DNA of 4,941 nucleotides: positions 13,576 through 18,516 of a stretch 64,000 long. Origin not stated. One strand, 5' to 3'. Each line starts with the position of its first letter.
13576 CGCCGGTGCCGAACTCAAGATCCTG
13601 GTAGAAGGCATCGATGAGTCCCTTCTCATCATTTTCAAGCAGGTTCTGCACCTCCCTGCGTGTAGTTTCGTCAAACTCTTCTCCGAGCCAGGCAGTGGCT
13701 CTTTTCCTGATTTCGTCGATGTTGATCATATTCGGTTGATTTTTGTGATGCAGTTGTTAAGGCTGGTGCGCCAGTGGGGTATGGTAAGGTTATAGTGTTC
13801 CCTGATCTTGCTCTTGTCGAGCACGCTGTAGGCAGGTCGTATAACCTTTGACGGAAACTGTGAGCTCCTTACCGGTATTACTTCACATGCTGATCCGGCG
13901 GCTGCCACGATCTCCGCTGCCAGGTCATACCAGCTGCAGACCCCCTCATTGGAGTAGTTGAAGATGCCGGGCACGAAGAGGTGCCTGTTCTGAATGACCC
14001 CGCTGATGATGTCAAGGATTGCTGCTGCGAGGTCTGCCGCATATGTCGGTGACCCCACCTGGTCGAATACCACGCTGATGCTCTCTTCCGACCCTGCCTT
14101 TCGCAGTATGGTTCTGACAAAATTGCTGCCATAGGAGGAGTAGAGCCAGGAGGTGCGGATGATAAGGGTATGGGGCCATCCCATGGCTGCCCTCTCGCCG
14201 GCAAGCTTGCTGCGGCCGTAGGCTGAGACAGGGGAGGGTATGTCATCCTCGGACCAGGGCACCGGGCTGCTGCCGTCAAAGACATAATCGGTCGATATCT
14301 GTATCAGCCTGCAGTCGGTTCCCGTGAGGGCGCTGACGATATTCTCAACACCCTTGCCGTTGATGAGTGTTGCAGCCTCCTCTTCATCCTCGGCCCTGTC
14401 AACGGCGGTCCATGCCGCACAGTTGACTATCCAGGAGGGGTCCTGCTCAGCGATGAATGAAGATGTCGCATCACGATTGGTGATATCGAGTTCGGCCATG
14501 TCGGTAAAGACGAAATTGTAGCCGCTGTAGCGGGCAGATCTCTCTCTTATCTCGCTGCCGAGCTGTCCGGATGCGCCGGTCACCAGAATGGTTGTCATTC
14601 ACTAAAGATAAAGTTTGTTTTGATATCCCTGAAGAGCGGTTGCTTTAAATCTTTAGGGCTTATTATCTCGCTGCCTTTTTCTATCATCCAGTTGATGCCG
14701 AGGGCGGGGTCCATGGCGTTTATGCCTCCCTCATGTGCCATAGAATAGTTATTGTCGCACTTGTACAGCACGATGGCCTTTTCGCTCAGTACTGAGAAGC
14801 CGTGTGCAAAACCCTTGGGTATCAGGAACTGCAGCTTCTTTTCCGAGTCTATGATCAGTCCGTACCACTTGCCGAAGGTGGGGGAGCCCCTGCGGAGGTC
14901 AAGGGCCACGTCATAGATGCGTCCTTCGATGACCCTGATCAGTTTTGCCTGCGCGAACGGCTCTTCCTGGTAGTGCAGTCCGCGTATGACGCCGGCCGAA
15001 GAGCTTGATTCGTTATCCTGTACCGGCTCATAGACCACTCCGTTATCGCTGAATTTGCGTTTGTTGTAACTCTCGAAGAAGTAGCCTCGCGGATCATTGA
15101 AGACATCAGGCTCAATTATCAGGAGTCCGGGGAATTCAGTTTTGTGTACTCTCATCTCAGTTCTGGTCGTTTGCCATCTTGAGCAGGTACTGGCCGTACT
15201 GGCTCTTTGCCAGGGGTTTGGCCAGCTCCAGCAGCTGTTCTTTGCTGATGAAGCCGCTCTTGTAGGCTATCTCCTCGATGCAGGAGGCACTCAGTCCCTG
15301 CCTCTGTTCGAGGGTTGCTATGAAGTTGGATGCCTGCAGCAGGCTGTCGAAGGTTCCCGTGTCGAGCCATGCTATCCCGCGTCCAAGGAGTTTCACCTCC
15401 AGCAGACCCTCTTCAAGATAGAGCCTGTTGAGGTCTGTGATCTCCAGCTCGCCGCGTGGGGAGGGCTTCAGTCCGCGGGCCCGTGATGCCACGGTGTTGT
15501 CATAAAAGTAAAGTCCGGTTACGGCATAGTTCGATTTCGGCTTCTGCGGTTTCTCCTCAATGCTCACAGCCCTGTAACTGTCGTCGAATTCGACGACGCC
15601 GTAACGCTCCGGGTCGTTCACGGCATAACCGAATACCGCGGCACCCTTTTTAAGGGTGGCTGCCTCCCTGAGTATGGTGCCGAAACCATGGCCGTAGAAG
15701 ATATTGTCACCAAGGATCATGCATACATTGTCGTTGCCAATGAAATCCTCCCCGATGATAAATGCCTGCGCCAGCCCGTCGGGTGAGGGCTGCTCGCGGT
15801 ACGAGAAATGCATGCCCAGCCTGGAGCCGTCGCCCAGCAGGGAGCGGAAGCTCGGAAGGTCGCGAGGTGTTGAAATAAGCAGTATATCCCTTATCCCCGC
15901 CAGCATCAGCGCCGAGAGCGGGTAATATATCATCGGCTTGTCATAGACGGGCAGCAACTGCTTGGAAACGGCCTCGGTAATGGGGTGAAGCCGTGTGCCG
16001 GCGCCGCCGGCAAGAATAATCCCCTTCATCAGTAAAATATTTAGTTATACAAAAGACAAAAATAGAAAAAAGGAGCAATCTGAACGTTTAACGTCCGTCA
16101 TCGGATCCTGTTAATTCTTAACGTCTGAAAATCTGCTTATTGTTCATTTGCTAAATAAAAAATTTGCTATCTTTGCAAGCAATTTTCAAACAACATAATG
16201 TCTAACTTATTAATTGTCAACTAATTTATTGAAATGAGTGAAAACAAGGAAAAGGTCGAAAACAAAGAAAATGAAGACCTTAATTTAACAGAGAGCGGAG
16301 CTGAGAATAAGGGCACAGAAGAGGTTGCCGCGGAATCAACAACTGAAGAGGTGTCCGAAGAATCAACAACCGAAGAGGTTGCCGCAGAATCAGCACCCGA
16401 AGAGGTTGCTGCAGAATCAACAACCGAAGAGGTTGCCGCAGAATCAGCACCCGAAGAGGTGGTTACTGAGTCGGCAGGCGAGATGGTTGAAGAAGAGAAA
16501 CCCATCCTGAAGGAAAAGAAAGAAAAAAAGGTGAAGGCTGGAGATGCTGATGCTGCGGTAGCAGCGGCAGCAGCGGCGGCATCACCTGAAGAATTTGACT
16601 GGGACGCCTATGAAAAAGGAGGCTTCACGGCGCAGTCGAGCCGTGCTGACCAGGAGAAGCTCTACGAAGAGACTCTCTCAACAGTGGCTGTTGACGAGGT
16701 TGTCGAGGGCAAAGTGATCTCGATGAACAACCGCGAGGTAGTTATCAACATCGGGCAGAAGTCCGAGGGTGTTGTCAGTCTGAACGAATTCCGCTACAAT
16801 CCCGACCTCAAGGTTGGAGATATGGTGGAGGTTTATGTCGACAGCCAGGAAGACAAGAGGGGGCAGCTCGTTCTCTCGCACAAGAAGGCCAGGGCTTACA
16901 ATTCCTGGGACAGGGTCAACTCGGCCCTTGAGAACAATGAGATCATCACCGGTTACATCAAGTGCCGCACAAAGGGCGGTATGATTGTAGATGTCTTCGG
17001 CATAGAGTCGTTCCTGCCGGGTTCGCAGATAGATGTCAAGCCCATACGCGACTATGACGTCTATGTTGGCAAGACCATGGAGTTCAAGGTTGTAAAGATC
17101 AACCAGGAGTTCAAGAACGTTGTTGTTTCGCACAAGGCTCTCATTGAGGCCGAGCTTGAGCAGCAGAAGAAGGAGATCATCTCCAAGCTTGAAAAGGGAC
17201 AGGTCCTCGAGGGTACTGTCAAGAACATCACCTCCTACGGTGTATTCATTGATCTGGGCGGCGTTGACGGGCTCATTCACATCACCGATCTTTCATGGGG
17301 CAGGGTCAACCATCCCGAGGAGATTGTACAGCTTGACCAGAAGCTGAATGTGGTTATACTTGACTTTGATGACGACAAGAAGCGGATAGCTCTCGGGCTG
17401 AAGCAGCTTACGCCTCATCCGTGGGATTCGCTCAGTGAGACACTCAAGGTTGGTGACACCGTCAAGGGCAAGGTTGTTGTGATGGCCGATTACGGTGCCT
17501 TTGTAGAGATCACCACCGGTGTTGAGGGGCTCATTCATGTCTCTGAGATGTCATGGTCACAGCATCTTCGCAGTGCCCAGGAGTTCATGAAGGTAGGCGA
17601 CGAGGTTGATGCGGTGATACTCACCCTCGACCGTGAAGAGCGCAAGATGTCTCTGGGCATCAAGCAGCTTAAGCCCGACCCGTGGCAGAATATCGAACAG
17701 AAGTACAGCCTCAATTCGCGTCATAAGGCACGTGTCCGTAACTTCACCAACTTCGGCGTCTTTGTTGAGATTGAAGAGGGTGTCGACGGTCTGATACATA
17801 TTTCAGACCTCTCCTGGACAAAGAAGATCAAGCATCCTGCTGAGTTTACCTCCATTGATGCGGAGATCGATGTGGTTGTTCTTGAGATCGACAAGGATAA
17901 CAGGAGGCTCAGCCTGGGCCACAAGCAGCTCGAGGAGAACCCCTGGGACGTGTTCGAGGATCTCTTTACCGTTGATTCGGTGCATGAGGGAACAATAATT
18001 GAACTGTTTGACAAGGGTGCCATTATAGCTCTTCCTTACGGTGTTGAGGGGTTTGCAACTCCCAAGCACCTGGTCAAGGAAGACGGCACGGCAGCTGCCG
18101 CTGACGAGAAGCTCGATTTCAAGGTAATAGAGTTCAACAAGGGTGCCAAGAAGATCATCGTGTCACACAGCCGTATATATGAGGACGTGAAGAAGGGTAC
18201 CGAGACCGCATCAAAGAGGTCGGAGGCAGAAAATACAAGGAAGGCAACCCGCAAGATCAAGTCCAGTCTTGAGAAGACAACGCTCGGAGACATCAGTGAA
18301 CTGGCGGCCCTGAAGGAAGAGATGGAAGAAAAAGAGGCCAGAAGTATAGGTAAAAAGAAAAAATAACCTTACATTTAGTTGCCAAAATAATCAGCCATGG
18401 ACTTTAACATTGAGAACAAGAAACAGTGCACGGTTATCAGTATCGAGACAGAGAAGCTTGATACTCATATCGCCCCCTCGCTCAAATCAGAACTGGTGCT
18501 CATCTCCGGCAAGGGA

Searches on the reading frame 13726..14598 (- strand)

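Call 38: search_protein_families(library=pfam, proteins=[window:13726-14598:-], max_evalue=0.00001)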
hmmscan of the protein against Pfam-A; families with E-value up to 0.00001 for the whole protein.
window:13726-14598:- (290 aa): 3 families
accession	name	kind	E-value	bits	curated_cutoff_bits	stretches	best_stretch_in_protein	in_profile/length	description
PF04321.23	RmlD_sub_bind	-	4e-92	308.8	27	1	3-287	2-285/287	RmlD substrate binding domain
PF01370.27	Epimerase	-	2.1e-22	80.2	20.9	1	4-198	1-225/240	NAD dependent epimerase/dehydratase family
PF16363.11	GDP_Man_Dehyd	-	3e-14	53.7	27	1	34-144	56-170/332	GDP-mannose 4,6 dehydratase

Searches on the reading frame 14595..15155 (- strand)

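Call 39: search_protein_families(library=pfam, proteins=[window:14595-15155:-], max_evalue=0.00001)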
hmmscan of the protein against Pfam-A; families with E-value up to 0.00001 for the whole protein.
window:14595-15155:- (186 aa): 1 family
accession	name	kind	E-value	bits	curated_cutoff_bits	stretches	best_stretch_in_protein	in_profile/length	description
PF00908.23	dTDP_sugar_isom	-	9e-67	224.4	27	1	5-177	1-168/168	dTDP-4-dehydrorhamnose 3,5-epimerase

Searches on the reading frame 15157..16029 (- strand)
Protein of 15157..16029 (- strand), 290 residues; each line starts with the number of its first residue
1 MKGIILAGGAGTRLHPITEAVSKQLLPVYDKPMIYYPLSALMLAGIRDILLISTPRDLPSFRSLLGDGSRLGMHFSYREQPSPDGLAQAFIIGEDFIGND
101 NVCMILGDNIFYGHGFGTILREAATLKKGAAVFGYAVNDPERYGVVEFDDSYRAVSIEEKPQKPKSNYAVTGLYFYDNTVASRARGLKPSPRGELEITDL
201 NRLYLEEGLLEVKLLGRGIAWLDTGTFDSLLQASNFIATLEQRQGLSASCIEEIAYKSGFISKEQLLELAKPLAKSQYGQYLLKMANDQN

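Call 39: search_protein_families(library=pfam, proteins=[window:15157-16029:-], max_evalue=0.00001)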
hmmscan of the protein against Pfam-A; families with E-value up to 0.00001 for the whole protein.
window:15157-16029:- (290 aa): 2 families
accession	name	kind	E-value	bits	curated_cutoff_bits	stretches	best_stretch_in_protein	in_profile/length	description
PF00483.29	NTP_transferase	-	5.2e-74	249.4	21.2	1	2-238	1-243/245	Nucleotidyl transferase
PF12804.13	NTP_transf_3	-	7.8e-09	36.3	27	1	3-132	1-120/160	MobA-like NTP transferase domain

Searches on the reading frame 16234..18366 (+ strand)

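Call 39: search_protein_families(library=pfam, proteins=[window:16234-18366:+], max_evalue=0.00001)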
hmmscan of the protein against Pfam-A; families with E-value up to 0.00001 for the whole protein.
window:16234-18366:+ (710 aa): 3 families
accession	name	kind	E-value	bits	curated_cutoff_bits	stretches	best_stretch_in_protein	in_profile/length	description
PF00575.29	S1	-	1.3e-76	253.3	22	5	318-390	1-74/74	S1 RNA binding domain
PF23459.1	S1_RRP5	-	1e-18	68.1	27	0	405-470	2-66/72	RRP5 S1 domain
PF21710.3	Spt6_S1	-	2.9e-09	37.6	27.5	0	402-474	12-84/91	Spt6, S1/OB domain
